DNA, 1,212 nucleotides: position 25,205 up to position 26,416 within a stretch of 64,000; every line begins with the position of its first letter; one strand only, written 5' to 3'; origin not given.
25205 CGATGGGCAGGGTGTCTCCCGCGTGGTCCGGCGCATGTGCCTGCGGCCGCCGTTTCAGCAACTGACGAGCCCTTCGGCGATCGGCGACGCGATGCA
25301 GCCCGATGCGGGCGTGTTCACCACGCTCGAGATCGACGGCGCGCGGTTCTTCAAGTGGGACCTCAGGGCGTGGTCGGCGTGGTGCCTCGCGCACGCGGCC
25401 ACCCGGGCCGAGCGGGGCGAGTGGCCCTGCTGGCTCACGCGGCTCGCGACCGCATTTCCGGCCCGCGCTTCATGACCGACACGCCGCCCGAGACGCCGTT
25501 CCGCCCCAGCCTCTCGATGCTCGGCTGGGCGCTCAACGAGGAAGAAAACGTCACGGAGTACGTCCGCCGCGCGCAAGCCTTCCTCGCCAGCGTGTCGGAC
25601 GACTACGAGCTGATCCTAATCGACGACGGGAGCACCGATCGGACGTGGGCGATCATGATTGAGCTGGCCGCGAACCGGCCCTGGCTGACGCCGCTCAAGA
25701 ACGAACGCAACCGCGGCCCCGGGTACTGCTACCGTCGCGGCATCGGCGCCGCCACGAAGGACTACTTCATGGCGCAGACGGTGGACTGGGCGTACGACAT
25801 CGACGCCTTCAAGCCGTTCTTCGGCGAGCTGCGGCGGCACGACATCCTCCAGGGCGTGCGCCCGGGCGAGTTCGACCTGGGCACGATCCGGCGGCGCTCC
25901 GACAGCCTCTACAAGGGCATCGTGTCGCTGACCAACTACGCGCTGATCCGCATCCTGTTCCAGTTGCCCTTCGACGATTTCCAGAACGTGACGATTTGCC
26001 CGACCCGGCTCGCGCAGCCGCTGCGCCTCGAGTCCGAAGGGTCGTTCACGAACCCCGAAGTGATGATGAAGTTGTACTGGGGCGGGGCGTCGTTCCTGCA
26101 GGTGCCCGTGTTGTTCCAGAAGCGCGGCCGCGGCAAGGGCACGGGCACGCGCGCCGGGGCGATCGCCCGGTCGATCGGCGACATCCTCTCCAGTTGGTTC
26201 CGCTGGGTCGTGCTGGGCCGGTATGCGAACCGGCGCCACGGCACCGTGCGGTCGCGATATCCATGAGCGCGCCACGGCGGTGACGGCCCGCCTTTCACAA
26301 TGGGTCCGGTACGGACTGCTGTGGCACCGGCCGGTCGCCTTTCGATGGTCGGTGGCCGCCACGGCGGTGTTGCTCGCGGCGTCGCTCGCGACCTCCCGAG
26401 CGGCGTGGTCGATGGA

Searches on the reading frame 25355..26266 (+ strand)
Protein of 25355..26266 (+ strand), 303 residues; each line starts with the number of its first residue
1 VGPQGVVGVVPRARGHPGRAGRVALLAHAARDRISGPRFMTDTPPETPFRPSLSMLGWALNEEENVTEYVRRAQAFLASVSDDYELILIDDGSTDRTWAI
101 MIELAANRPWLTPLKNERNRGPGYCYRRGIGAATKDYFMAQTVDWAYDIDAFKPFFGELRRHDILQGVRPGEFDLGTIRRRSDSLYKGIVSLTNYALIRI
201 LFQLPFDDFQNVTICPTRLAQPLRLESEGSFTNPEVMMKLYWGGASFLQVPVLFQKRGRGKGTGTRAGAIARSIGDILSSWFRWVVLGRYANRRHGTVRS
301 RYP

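Call 7: search_protein_families(library=pfam, proteins=[window:25355-26266:+], max_evalue=0.01)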
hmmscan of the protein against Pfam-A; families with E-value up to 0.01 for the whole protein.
window:25355-26266:+ (303 aa): 2 families
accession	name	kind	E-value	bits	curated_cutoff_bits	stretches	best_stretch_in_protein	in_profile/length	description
PF00535.33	Glycos_transf_2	-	7.6e-16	58.9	23.3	1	60-185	7-131/168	Glycosyl transferase family 2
PF10111.15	Glyco_tranf_2_2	-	0.0075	16.2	27.3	0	62-152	9-99/276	Glycosyltransferase like family 2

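Call 16: search_solved_structures(query=window:25472-26266:+, max_evalue=0.001)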
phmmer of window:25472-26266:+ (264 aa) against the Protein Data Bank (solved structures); distinct sequences matched with E-value up to 0.001: 8.
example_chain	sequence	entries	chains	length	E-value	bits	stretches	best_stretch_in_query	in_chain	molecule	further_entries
9hwj_A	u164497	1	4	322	3.6e-06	29.7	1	19-105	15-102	Undecaprenyl-phosphate 4-deoxy-4-formamido-L-arabinose transferase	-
5mlz_A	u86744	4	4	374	8.8e-06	28.5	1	18-119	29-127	Dolichol monophosphate mannose synthase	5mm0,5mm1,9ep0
3bcv_A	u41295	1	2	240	3e-05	26.7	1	26-122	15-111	Putative glycosyltransferase protein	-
9bhc_C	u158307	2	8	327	0.00023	23.8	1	19-101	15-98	Undecaprenyl-phosphate 4-deoxy-4-formamido-L-arabinose transferase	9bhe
8vxh_A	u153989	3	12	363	0.0003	23.5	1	19-101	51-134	Undecaprenyl-phosphate 4-deoxy-4-formamido-L-arabinose transferase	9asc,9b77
6p61_A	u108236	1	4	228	0.00034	23.3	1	12-101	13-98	Glycosyltransferase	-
2z87_A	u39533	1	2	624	0.00039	23.1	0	26-102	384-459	Chondroitin synthase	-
2z86_A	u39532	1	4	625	0.00039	23.1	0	26-102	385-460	Chondroitin synthase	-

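Call 26: search_protein_families(library=ncbifam, proteins=[window:25472-26266:+], max_evalue=0.01)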
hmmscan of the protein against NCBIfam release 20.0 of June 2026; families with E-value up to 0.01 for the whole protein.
window:25472-26266:+ (264 aa): 10 families
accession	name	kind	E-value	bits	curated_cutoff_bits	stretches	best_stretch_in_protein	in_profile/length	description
TIGR03937.1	PgaC_IcaA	equivalog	1e-10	41.2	422.3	1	11-115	44-145/407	poly-beta-1,6-N-acetyl-D-glucosamine synthase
NF007986.1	PRK10714.1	equivalog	8.7e-07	28.2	529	1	20-68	14-62/316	undecaprenyl-phosphate 4-deoxy-4-formamido-L-arabinose transferase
NF047588.1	GlcsyltransPgfSStrep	equivalog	4.1e-06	26.2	500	1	16-100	5-90/308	glycosyltransferase PgfS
NF007482.0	PRK10073.1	equivalog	1e-05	24.7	423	1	36-103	27-93/334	glycosyltransferase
NF041875.1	EPS_EpsD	equivalog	5.1e-05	22.8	370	1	42-99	28-83/325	exopolysaccharide biosynthesis glycosyltransferase EpsD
TIGR04283.1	glyco_like_mftF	equivalog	0.00065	19.4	182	1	20-82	7-61/221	TIGR04283 family arsenosugar biosynthesis glycosyltransferase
NF053739.1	GlytfEpsEBac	equivalog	0.00092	18.3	450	1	35-104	21-91/265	glycosyltransferase EpsE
NF010496.0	PRK13915.1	equivalog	0.0021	17.2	262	1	19-65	38-84/307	glucosyl-3-phosphoglycerate synthase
TIGR03965.1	mycofact_glyco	equivalog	0.0088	15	280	0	32-97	87-156/467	mycofactocin biosynthesis glycosyltransferase MftF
NF047683.1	TeichurnBiosyTuaG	equivalog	0.0092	15.6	400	0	11-95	5-86/252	teichuronic acid biosynthesis protein TuaG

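Call 48: find_homologous_proteins(query=window:25472-26266:+, max_evalue=0.001)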
Query window:25472-26266:+ (264 aa): 723 proteins with E <= 0.001 among 1623 candidates; the best 120 are listed.
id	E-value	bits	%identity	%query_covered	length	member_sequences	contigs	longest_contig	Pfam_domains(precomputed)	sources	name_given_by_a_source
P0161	9.0e-179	611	100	100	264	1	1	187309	PF00535.33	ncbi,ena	-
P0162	1.3e-148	512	85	98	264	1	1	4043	PF00535.33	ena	-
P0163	2.6e-148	511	85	97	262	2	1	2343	PF00535.33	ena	-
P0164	2.0e-147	508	86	97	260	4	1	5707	PF00535.33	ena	-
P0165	1.2e-146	505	83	100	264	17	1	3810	PF00535.33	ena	-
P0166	6.7e-146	503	83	98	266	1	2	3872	PF00535.33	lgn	-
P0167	4.3e-145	500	84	95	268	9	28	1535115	PF00535.33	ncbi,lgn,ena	-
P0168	5.0e-145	500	83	99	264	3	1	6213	PF00535.33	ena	-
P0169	1.2e-144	499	82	99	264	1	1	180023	PF00535.33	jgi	jgi:hypothetical protein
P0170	1.3e-144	499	83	99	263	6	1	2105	PF00535.33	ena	-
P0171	1.5e-143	495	82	99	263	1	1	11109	PF00535.33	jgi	jgi:glycosyltransferase involved in cell wall biosynthesis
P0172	3.7e-143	494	83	98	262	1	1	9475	PF00535.33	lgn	-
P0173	4.8e-143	493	81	100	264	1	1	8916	PF00535.33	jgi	jgi:glycosyltransferase involved in cell wall biosynthesis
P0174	6.4e-143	493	82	99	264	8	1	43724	PF00535.33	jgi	-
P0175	7.3e-143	493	80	99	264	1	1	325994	PF00535.33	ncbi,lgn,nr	ncbi:MAG: glycosyltransferase family 2 protein [Acidobacteriota bacterium]|nr:glycosyltransferase fa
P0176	7.9e-143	493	83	95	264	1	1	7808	PF00535.33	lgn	-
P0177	2.2e-142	491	81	99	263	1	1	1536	PF00535.33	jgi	jgi:hypothetical protein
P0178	2.7e-142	491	80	99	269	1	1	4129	PF00535.33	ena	-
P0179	2.7e-142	491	81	100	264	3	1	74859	PF00535.33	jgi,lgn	jgi:dolichol-phosphate mannosyltransferase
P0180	3.0e-142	491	82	95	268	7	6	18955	PF00535.33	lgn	-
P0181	1.3e-141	489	83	97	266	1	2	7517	PF00535.33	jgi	jgi:glycosyltransferase involved in cell wall biosynthesis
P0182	3.4e-141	487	80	99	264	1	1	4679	PF00535.33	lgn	-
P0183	3.6e-141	487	80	99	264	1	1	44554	PF00535.33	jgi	jgi:glycosyltransferase involved in cell wall biosynthesis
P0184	1.5e-140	485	82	95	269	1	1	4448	PF00535.33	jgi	jgi:glycosyl transferase family 2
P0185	1.9e-140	485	79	100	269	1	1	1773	PF00535.33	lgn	-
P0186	5.0e-140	484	80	99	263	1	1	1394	PF00535.33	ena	-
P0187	6.7e-140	483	83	95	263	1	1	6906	PF00535.33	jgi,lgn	jgi:hypothetical protein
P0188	1.2e-139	482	79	100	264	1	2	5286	PF00535.33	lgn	-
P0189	1.5e-139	482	80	99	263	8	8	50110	PF00535.33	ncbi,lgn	-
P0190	1.7e-139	482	80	99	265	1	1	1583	PF00535.33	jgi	jgi:glycosyltransferase involved in cell wall biosynthesis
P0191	2.5e-139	481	80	97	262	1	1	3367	PF00535.33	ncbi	-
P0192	2.9e-139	481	81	96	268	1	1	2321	PF00535.33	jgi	jgi:glycosyltransferase involved in cell wall biosynthesis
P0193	4.7e-139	480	80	99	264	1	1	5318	PF00535.33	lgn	-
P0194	7.6e-139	480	79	99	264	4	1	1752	PF00535.33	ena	-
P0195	9.2e-139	479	81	97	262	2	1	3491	PF00535.33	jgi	jgi:glycosyltransferase involved in cell wall biosynthesis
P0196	1.2e-138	479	79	100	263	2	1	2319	PF00535.33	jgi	jgi:glycosyltransferase involved in cell wall biosynthesis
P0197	1.5e-138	479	79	99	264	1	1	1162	PF00535.33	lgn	-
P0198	1.6e-138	479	79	100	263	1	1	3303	PF00535.33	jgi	jgi:glycosyltransferase involved in cell wall biosynthesis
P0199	1.8e-138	478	78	100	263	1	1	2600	PF00535.33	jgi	jgi:glycosyltransferase involved in cell wall biosynthesis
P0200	1.9e-138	478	80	98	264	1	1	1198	PF00535.33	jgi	jgi:glycosyltransferase involved in cell wall biosynthesis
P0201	2.5e-138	478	79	100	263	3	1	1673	PF00535.33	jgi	jgi:hypothetical protein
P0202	2.6e-138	478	79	99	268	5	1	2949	PF00535.33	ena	-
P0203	2.9e-138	478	80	97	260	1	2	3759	PF00535.33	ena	-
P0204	4.0e-138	477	83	93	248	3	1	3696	PF00535.33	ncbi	-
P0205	5.8e-138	477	80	97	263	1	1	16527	PF00535.33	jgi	jgi:glycosyltransferase involved in cell wall biosynthesis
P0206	7.7e-138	476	79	99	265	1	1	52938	PF00535.33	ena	-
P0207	8.4e-138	476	78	100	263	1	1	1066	PF00535.33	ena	-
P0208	9.8e-138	476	78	99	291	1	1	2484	PF00535.33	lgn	-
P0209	1.1e-137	476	82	95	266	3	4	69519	PF00535.33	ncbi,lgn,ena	-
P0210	2.1e-137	475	80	95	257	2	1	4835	PF00535.33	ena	-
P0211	3.8e-137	474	79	98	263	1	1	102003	PF00535.33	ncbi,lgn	-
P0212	3.8e-137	474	79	99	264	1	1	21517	PF00535.33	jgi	jgi:glycosyltransferase involved in cell wall biosynthesis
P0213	5.2e-137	474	82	95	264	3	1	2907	PF00535.33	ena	-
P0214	8.2e-137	473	78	100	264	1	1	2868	PF00535.33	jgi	jgi:hypothetical protein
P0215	1.7e-136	472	78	99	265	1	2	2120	PF00535.33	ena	-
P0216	2.8e-136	471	80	96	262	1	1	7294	PF00535.33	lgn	-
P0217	3.0e-136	471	77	97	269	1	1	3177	PF00535.33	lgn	-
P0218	1.5e-135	469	77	99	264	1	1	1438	PF00535.33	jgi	jgi:glycosyltransferase involved in cell wall biosynthesis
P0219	2.2e-135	468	76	100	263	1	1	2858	PF00535.33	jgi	jgi:glycosyltransferase involved in cell wall biosynthesis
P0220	3.1e-135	468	77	99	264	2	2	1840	PF00535.33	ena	-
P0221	3.7e-135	468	77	99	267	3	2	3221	PF00535.33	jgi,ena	jgi:glycosyltransferase involved in cell wall biosynthesis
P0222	4.1e-135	467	77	98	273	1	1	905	PF00535.33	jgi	-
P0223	5.3e-135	467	77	98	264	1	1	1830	PF00535.33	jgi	jgi:glycosyltransferase involved in cell wall biosynthesis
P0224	7.4e-135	467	79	96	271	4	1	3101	PF00535.33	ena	-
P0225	8.5e-135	466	81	93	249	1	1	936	PF00535.33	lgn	-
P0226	9.2e-135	466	78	99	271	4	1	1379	PF00535.33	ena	-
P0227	1.7e-134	465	78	97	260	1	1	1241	PF00535.33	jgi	jgi:glycosyltransferase involved in cell wall biosynthesis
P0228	2.1e-134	465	79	95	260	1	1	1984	PF00535.33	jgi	jgi:glycosyltransferase involved in cell wall biosynthesis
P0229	2.7e-134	465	79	95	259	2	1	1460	PF00535.33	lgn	-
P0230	2.7e-134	465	77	99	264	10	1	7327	PF00535.33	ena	-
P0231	3.3e-134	464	77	98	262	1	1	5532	PF00535.33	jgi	jgi:glycosyltransferase involved in cell wall biosynthesis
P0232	4.7e-134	464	79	95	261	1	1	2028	PF00535.33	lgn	-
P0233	6.2e-134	464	81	93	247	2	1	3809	PF00535.33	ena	-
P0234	3.2e-133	461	79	96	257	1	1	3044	PF00535.33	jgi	jgi:glycosyltransferase involved in cell wall biosynthesis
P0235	3.7e-133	461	79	95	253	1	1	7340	PF00535.33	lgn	-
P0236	5.2e-133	461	77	98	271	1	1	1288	PF00535.33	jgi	jgi:Glycosyl transferase family 2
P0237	5.4e-133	460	76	99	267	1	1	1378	PF00535.33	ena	-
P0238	9.1e-133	460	78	98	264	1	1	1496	PF00535.33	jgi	jgi:glycosyltransferase involved in cell wall biosynthesis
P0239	5.1e-132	457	80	93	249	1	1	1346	PF00535.33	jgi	jgi:glycosyltransferase involved in cell wall biosynthesis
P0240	5.2e-132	457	77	94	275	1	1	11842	PF00535.33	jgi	jgi:glycosyltransferase involved in cell wall biosynthesis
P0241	5.9e-132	457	77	97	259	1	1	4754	PF00535.33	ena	-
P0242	2.3e-131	455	75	96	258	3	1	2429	PF00535.33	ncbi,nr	ncbi:MAG TPA: glycosyltransferase family 2 protein [Vicinamibacterales bacterium]|nr:glycosyltransfe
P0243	2.8e-131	455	77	95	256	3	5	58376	PF00535.33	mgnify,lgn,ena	mgnify:FL=1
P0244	6.8e-131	454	79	93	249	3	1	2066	PF00535.33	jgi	jgi:dolichol-phosphate mannosyltransferase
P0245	7.2e-131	454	78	95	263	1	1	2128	PF00535.33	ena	-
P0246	1.2e-130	453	78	94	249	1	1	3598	PF00535.33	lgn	-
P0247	2.0e-130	452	74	100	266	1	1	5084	PF00535.33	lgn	-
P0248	4.6e-130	451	76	99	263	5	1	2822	PF00535.33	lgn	-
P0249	7.5e-130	450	78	93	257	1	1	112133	PF00535.33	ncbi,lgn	-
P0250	7.9e-130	450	78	94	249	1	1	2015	PF00535.33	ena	-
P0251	1.2e-129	450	76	97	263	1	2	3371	PF00535.33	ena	-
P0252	1.8e-129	449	77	95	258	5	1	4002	PF00535.33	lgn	-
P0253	2.1e-129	449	74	95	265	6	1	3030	PF00535.33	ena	-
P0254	1.2e-128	446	77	96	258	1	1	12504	PF00535.33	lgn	-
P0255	1.5e-128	446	77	92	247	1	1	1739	PF00535.33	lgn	-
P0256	1.4e-127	443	74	99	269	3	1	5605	PF00535.33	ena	-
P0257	9.4e-127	440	82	89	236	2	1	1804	PF00535.33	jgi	-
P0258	2.6e-126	439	76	93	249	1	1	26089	PF00535.33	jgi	jgi:glycosyltransferase involved in cell wall biosynthesis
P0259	2.3e-125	435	72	97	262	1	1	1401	PF00535.33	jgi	jgi:glycosyltransferase involved in cell wall biosynthesis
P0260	3.0e-125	435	75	96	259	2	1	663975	PF00535.33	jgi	-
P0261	3.1e-125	435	75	94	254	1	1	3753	PF00535.33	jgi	jgi:hypothetical protein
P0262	3.9e-124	431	70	100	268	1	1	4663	PF00535.33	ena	-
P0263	5.0e-124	431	71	98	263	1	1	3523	PF00535.33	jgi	jgi:glycosyltransferase involved in cell wall biosynthesis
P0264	1.6e-122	426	74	93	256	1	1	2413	PF00535.33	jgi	jgi:glycosyltransferase involved in cell wall biosynthesis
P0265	2.5e-122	426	74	94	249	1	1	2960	PF00535.33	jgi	jgi:glycosyltransferase involved in cell wall biosynthesis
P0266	2.7e-122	425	73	96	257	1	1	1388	PF00535.33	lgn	-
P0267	3.7e-122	425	73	97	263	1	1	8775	PF00535.33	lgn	-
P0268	1.2e-121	423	71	99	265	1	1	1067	PF00535.33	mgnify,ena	mgnify:CR=1 FL=1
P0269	6.4e-121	421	70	97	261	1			PF00535.33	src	-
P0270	2.8e-120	419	73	97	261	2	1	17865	PF00535.33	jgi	jgi:dolichol-phosphate mannosyltransferase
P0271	2.0e-118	413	70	98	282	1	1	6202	PF00535.33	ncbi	-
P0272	3.1e-118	412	69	95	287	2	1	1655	PF00535.33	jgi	jgi:glycosyltransferase involved in cell wall biosynthesis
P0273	9.9e-118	410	70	96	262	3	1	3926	PF00535.33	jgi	jgi:glycosyltransferase involved in cell wall biosynthesis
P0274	1.3e-117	410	70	95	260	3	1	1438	PF00535.33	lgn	-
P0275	4.7e-117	408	69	96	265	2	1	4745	PF00535.33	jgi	jgi:hypothetical protein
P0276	2.5e-115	403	80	84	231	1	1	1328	PF00535.33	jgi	jgi:glycosyltransferase involved in cell wall biosynthesis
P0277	7.4e-115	401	68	97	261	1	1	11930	PF00535.33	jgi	jgi:glycosyltransferase involved in cell wall biosynthesis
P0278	1.5e-114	400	71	93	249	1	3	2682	PF00535.33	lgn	-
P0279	5.7e-105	369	79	76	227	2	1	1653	PF00535.33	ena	-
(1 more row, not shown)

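Call 50: search_solved_structures(query=A3, max_evalue=0.01, show_alignments=3)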
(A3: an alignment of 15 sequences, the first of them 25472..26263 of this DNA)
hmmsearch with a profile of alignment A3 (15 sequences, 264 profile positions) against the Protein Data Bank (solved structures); distinct sequences matched with E-value up to 0.01: 19.
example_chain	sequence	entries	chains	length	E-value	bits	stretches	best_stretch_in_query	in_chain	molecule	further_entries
5mlz_A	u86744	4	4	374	6.2e-08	35.4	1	13-113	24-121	Dolichol monophosphate mannose synthase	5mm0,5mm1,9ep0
2z87_A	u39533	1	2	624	2.9e-07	33.2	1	26-121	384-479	Chondroitin synthase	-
2z86_A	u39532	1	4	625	3e-07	33.2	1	26-121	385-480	Chondroitin synthase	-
5eke_A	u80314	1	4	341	2.3e-06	30.2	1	13-154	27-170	Uncharacterized glycosyltransferase sll0501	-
5ekp_C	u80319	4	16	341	2.3e-06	30.2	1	13-154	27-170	Uncharacterized glycosyltransferase sll0501 | Glycosyltransferase sll0501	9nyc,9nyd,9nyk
9nye_A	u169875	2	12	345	2.4e-06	30.2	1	13-154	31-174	Glycosyltransferase sll0501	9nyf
9hwj_A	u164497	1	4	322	3.3e-06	29.7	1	14-134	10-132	Undecaprenyl-phosphate 4-deoxy-4-formamido-L-arabinose transferase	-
5hea_A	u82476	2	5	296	9.4e-06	28.2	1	26-100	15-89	Putative glycosyltransferase (GalT1)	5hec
3bcv_A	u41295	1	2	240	1.3e-05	27.8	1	26-123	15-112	Putative glycosyltransferase protein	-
6p61_A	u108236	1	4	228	3.3e-05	26.4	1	9-102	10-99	Glycosyltransferase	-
9bhc_C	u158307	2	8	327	6.1e-05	25.6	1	13-132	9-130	Undecaprenyl-phosphate 4-deoxy-4-formamido-L-arabinose transferase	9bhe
8vxh_A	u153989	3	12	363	6.8e-05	25.4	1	13-132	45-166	Undecaprenyl-phosphate 4-deoxy-4-formamido-L-arabinose transferase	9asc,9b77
8bz8_A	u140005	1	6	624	0.00012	24.6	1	42-136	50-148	Glycosyltransferase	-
8bz4_A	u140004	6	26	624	0.00012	24.6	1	42-136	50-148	Glycosyltransferase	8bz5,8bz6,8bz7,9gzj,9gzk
8vh7_A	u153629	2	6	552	0.00017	24.1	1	25-118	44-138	Heparosan synthase B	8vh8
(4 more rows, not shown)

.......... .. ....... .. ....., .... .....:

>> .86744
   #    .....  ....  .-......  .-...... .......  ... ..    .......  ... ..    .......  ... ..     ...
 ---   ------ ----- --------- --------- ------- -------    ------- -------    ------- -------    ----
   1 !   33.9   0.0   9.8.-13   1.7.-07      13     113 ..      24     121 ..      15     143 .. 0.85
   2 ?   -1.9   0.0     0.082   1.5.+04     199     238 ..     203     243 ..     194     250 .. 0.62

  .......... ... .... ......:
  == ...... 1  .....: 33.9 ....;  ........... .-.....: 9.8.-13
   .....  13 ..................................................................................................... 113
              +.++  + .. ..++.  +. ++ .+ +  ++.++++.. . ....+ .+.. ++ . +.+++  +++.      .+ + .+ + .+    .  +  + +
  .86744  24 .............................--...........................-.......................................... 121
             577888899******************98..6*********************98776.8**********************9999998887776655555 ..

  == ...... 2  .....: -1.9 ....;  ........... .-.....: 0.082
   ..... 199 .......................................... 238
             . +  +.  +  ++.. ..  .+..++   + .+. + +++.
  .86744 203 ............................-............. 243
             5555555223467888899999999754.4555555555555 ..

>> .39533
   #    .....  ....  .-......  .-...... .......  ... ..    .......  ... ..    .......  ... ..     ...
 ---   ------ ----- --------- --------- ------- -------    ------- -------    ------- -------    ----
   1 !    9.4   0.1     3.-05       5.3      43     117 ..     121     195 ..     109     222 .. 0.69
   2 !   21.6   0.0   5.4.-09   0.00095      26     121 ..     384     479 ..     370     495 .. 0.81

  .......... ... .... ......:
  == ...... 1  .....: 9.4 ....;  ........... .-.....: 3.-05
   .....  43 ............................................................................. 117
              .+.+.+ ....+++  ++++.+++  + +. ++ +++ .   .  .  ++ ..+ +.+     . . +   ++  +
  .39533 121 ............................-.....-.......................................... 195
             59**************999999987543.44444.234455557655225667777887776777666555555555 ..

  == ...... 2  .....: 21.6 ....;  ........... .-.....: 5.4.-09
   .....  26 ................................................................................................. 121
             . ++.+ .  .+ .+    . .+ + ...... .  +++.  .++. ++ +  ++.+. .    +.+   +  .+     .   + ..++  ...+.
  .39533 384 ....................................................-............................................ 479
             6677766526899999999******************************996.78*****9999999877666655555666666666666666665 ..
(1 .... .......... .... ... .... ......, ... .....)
